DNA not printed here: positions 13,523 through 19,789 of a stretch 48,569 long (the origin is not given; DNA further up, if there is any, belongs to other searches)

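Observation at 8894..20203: Enediyne-type (PksE) polyketide cassette in a diderm genome, embedded among housekeeping genes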

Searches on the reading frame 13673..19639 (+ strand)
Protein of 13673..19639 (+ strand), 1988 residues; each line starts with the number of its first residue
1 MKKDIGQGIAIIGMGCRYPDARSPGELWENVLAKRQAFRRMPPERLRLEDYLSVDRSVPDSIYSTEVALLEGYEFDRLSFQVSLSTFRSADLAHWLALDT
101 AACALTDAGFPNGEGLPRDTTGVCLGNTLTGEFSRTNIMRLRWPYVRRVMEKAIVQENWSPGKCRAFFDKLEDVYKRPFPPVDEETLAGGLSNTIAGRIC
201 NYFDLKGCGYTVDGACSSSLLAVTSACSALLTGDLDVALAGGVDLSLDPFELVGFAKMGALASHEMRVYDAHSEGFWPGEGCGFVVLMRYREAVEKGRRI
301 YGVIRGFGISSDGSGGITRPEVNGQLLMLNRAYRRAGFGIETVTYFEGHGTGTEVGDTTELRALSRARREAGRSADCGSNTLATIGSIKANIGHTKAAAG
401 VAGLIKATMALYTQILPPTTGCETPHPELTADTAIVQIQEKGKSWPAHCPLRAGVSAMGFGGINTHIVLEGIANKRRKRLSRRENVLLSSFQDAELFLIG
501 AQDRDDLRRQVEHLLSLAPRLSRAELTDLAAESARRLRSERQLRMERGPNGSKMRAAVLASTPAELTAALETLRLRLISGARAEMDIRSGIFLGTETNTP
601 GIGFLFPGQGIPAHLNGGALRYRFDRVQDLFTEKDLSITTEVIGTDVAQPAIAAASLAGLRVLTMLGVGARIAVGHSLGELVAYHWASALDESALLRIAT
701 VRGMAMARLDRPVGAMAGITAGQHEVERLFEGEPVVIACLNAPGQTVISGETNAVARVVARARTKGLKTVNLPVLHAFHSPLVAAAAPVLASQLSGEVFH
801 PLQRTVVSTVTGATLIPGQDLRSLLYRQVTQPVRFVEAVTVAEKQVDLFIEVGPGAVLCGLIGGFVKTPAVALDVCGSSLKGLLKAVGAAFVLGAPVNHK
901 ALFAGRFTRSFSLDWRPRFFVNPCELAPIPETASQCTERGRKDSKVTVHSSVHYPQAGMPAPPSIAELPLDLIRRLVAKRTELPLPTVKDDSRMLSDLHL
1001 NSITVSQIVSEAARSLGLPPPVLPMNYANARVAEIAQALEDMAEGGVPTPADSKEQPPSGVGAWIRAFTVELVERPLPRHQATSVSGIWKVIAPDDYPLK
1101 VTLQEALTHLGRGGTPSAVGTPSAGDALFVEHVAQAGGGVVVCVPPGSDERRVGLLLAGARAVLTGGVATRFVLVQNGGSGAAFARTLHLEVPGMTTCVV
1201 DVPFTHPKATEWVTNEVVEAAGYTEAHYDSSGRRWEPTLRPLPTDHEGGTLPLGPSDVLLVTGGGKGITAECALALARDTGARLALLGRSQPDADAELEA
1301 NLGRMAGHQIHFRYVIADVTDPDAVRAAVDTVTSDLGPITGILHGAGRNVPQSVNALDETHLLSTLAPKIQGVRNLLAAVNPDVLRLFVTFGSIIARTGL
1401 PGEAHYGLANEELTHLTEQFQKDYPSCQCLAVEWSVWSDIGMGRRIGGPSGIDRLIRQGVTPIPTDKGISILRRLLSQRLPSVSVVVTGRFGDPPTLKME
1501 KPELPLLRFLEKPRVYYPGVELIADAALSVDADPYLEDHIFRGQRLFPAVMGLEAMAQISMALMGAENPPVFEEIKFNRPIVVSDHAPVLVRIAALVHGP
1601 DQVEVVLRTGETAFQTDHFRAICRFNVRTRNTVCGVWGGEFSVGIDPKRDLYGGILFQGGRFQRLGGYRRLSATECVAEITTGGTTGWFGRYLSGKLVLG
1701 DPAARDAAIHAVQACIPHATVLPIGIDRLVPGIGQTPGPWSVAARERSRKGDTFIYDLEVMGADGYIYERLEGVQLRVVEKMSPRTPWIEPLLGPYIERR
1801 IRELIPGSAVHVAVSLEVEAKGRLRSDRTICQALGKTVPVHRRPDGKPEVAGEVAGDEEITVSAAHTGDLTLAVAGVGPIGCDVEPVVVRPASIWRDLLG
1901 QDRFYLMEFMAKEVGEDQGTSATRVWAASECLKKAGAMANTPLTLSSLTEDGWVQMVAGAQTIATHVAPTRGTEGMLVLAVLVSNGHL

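Call 4: search_protein_families(library=pfam, proteins=[window:13673-19639:+], max_evalue=0.01)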
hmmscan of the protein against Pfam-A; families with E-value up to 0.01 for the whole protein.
window:13673-19639:+ (1988 aa): 11 families
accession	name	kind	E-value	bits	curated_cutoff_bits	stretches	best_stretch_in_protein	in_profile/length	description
PF00109.32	ketoacyl-synt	-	2.6e-52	178.4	20.8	1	9-293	4-252/252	Beta-ketoacyl synthase, N-terminal domain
PF02801.28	Ketoacyl-synt_C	-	1e-30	106.6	20.8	1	301-422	1-118/119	Beta-ketoacyl synthase, C-terminal domain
PF08659.16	KR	-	1.3e-28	100.6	22.6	1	1259-1438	3-179/180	KR domain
PF00698.26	Acyl_transf_1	-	2.1e-28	100.2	32.7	1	640-859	54-272/319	Acyl transferase domain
PF14765.12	PS-DH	-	2.6e-15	56.8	23.7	1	1642-1784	14-164/166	Polyketide synthase dehydratase N-terminal domain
PF00106.31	adh_short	-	5.8e-14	52.5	26.6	1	1258-1424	2-167/195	short chain dehydrogenase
PF21089.3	PKS_DH_N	-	1.7e-09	38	27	1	1523-1603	17-96/103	Polyketide synthase dehydratase domain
PF13561.12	adh_short_C2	-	9e-09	35.7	27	1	1266-1419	6-156/236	Enoyl-(Acyl carrier protein) reductase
PF16197.11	KAsynt_C_assoc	-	3.3e-05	24.7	33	1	425-511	1-77/111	Ketoacyl-synthetase C-terminal extension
PF00108.29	Thiolase_N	-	0.00058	19.7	26.4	1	209-244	78-113/260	Thiolase, N-terminal domain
PF00550.31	PP-binding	-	0.005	17.5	20.8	0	972-1039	2-67/67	Phosphopantetheine attachment site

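Call 5: search_protein_families(library=ncbifam, proteins=[window:13673-19639:+], max_evalue=0.01)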
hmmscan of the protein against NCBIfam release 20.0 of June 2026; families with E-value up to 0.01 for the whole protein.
window:13673-19639:+ (1988 aa): 120 families (the best 25 are shown)
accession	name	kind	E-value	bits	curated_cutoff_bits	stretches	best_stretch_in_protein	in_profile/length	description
NF045894.1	PKS_plus_SDR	equivalog_domain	3e-168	562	1740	3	187-911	144-863/1515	type I polyketide synthase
TIGR02813.1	omega_3_PfaA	subfamily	2.1e-141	472.5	1010.1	4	8-636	8-615/2582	polyketide-type polyunsaturated fatty acid synthase PfaA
NF040607.1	mycolic_Pks13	equivalog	2.9e-88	296.8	2100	2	7-482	101-536/1680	polyketide synthase Pks13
NF041183.1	Pks2_ls1_myc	equivalog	8.2e-83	278.3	2400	3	193-795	150-742/2086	sulfolipid-1 biosynthesis phthioceranic/hydroxyphthioceranic acid synthase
TIGR03150.1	fabF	equivalog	1.1e-42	146.2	493.75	1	190-469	135-406/407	beta-ketoacyl-ACP synthase II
NF005490.0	PRK07103.1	equivalog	2e-41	142.4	445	1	195-470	148-411/414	polyketide beta-ketoacyl:acyl carrier protein synthase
NF005589.0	PRK07314.1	subfamily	5.1e-41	140.8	387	1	189-470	137-410/413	beta-ketoacyl-ACP synthase II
NF058662.1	cispenta_AmcF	equivalog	5.2e-36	124.4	325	1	208-470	121-368/369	cispentacin biosynthesis acyltransferase subunit AmcF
NF053555.1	prodigi_MBC_PigJ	equivalog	3.4e-35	121.5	900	1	199-470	496-757/759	prodigiosin MBC biosynthesis protein PigJ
TIGR00128.1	fabD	equivalog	2.2e-34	119.3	260.9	1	639-862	52-283/290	ACP S-malonyltransferase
NF004970.0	PRK06333.1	subfamily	2.7e-33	115.4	525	1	191-470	148-420/424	beta-ketoacyl-ACP synthase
TIGR03131.1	malonate_mdcH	equivalog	2.9e-33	115.6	297.9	1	604-885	3-295/297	malonate decarboxylase subunit epsilon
NF004618.0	PRK05952.1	equivalog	3.9e-32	111.6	455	1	213-470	144-381/384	beta-ketoacyl-ACP synthase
NF006274.0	PRK08439.1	equivalog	1.4e-31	109.7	621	1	189-469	135-403/406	beta-ketoacyl-ACP synthase II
NF037940.1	PKS_MbtD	equivalog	1.5e-31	109.4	1150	2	535-865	42-373/978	mycobactin polyketide synthase MbtD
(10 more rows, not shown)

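Call 6: search_solved_structures(query=window:13673-19639:+, max_evalue=0.00001)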
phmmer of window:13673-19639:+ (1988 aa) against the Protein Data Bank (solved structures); distinct sequences matched with E-value up to 0.00001: 220 (the best 60 are shown).
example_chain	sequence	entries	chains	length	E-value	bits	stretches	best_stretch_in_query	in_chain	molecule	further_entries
7zma_A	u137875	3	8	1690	8.2e-104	351.6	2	189-544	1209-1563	Putative polyketide synthase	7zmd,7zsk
7m7i_B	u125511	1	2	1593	1.9e-84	287.4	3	187-471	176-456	EryAI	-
7m7j_B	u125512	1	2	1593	2e-84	287.3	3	187-471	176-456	EryAI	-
7m7f_B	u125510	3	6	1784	3.6e-84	286.5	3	187-471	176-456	EryAI,6-deoxyerythronolide-B synthase EryA3, modules 5 and 6 chimera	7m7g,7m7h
8tjn_B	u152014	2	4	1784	3.6e-84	286.5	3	187-471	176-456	EryAI,6-deoxyerythronolide-B synthase EryA3, modules 5 and 6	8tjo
8xjy_A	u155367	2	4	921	1.1e-80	275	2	175-471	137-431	Polyketide synthase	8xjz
8xju_A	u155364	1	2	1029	1.5e-80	274.5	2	175-471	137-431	Polyketide synthase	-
4mz0_A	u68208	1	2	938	1.4e-74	254.7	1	189-861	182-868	CurL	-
8in9_A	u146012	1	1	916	1.2e-73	251.7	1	174-906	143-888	Polyketide synthase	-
9iyw_A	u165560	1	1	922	2.6e-73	250.5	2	174-470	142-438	Polyketide synthase,GfsA KSQ-AncAT chimeric protein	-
9pat_A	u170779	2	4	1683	5.4e-73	249.4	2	187-903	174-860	6-deoxyerythronolide-B synthase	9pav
9pat_C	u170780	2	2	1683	5.5e-73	249.4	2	187-903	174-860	6-deoxyerythronolide-B synthase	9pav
9pc6_A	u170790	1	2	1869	9.7e-73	248.6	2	187-903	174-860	6-deoxyerythronolide-B synthase,RifR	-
7uwr_A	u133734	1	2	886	1.4e-72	248.1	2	184-868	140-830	Narbonolide/10-deoxymethynolide synthase PikA1, modules 1 and 2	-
7m7e_B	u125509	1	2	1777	1.9e-72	247.6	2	189-905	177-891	6-deoxyerythronolide-B synthase EryA2, modules 3 and 4,EryAI,6-deoxyerythronolide-B syntha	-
4amn_A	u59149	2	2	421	5.2e-53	183.2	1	493-923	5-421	DYNE8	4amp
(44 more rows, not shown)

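Call 10: find_homologous_proteins(query=window:13673-19639:+, max_evalue=1e-50)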
Query window:13673-19639:+ (1988 aa): 7012 proteins with E <= 1e-50 among 8000 candidates; the best 120 are listed.
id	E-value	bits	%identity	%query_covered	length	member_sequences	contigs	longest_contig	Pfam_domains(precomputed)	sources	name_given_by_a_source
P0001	0.0e+0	4508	100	100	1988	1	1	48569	PF08659.17,PF00109.33,PF21089.4,PF13561.13,PF14765.13,PF00106.32,PF02801.29,PF00698.27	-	-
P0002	0.0e+0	2988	69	100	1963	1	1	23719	PF08659.17,PF00109.33,PF21089.4,PF13561.13,PF14765.13,PF00106.32,PF02801.29,PF16197.12,PF00698.27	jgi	jgi:enediyne polyketide synthase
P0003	0.0e+0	2807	67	99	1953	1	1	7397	PF08659.17,PF00109.33,PF21089.4,PF13561.13,PF14765.13,PF00106.32,PF02801.29,PF16197.12,PF00698.27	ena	-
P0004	0.0e+0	2613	62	100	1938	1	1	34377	PF08659.17,PF00109.33,PF21089.4,PF13561.13,PF14765.13,PF00106.32,PF02801.29,PF16197.12,PF00698.27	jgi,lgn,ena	-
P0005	0.0e+0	2604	62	100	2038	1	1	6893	PF08659.17,PF00109.33,PF21089.4,PF13561.13,PF14765.13,PF00106.32,PF02801.29,PF16197.12,PF00698.27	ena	-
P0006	0.0e+0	2600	62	99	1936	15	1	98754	PF08659.17,PF00109.33,PF21089.4,PF13561.13,PF14765.13,PF00106.32,PF02801.29,PF16197.12,PF00698.27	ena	-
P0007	0.0e+0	2580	61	99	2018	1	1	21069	PF08659.17,PF00109.33,PF21089.4,PF13561.13,PF14765.13,PF00106.32,PF02801.29,PF16197.12,PF00698.27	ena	-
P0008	0.0e+0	2559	62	100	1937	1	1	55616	PF08659.17,PF00109.33,PF21089.4,PF13561.13,PF14765.13,PF00106.32,PF02801.29,PF16197.12,PF00698.27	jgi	jgi:enediyne polyketide synthase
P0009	0.0e+0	2548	62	99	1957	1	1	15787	PF08659.17,PF00109.33,PF21089.4,PF13561.13,PF14765.13,PF00106.32,PF02801.29,PF16197.12,PF00698.27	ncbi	-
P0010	0.0e+0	2541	60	99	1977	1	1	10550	PF08659.17,PF00109.33,PF21089.4,PF13561.13,PF14765.13,PF00106.32,PF02801.29,PF16197.12,PF00698.27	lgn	-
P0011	0.0e+0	2539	60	99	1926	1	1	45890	PF08659.17,PF00109.33,PF21089.4,PF14765.13,PF00106.32,PF02801.29,PF16197.12,PF00698.27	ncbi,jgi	ncbi:MAG TPA: SDR family NAD(P)-dependent oxidoreductase [Pyrinomonadaceae bacterium]|jgi:enediyne p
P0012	0.0e+0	2536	61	99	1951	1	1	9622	PF08659.17,PF00109.33,PF21089.4,PF13561.13,PF14765.13,PF00106.32,PF02801.29,PF16197.12,PF00698.27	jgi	jgi:enediyne polyketide synthase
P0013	0.0e+0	2535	60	99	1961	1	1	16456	PF08659.17,PF00109.33,PF21089.4,PF13561.13,PF14765.13,PF00106.32,PF02801.29,PF16197.12,PF00698.27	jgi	jgi:enediyne polyketide synthase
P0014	0.0e+0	2534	60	99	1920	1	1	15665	PF08659.17,PF00109.33,PF21089.4,PF13561.13,PF14765.13,PF00106.32,PF02801.29,PF16197.12,PF00698.27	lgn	-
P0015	0.0e+0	2532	60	100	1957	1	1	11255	PF08659.17,PF00109.33,PF21089.4,PF13561.13,PF14765.13,PF00106.32,PF02801.29,PF16197.12,PF00698.27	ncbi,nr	ncbi:MAG: type I polyketide synthase [Gemmataceae bacterium]|nr:type I polyketide synthase [Gemmatac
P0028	0.0e+0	2498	60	99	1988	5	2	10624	PF08659.17,PF00109.33,PF21089.4,PF13561.13,PF14765.13,PF00106.32,PF02801.29,PF16197.12,PF00698.27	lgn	-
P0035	0.0e+0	2473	59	100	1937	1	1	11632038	PF08659.17,PF00109.33,PF21089.4,PF13561.13,PF14765.13,PF00106.32,PF02801.29,PF16197.12,PF00698.27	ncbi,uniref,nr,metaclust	ncbi:beta keto-acyl synthase [Scytonema hofmannii PCC 7110]|uniref:Beta keto-acyl synthase n=1 Tax=S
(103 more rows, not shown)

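Call 19: find_encoding_contigs(protein=P0002, flank=10000, max_places=2)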
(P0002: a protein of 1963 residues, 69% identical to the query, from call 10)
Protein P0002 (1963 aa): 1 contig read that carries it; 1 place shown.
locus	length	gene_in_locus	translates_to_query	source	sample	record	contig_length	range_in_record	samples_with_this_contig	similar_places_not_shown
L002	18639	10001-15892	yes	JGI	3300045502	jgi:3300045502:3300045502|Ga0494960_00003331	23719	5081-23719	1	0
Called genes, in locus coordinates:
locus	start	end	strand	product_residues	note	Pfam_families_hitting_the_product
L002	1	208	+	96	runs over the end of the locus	PF00366:Ribosomal_S17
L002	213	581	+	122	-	PF00238:Ribosomal_L14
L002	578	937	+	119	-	PF23291:KOW4_SPT5 (weak), PF00467:KOW, PF17136:ribosomal_L24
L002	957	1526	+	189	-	PF00281:Ribosomal_L5, PF00673:Ribosomal_L5_C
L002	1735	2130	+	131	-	PF00410:Ribosomal_S8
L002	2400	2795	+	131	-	PF01250:Ribosomal_S6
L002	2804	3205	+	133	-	PF00436:SSB, PF22657:SSB_1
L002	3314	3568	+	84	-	PF01084:Ribosomal_S18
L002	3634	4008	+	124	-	PF07238:PilZ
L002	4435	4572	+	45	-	-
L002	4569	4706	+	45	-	-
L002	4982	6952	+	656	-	PF01839:FG-GAP (faint), PF13517:FG-GAP_3, PF07593:UnbV_ASPIC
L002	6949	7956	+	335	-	-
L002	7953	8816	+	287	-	PF03116:NQR2_RnfD_RnfE (faint)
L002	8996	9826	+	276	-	PF08012:DUF1702 (faint)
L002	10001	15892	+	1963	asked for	PF00109:ketoacyl-synt, PF02801:Ketoacyl-synt_C, PF16197:KAsynt_C_assoc (weak), PF00698:Acyl_transf_1, PF00106:adh_short, PF08659:KR, PF13561:adh_short_C2, PF14765:PS-DH, +1 more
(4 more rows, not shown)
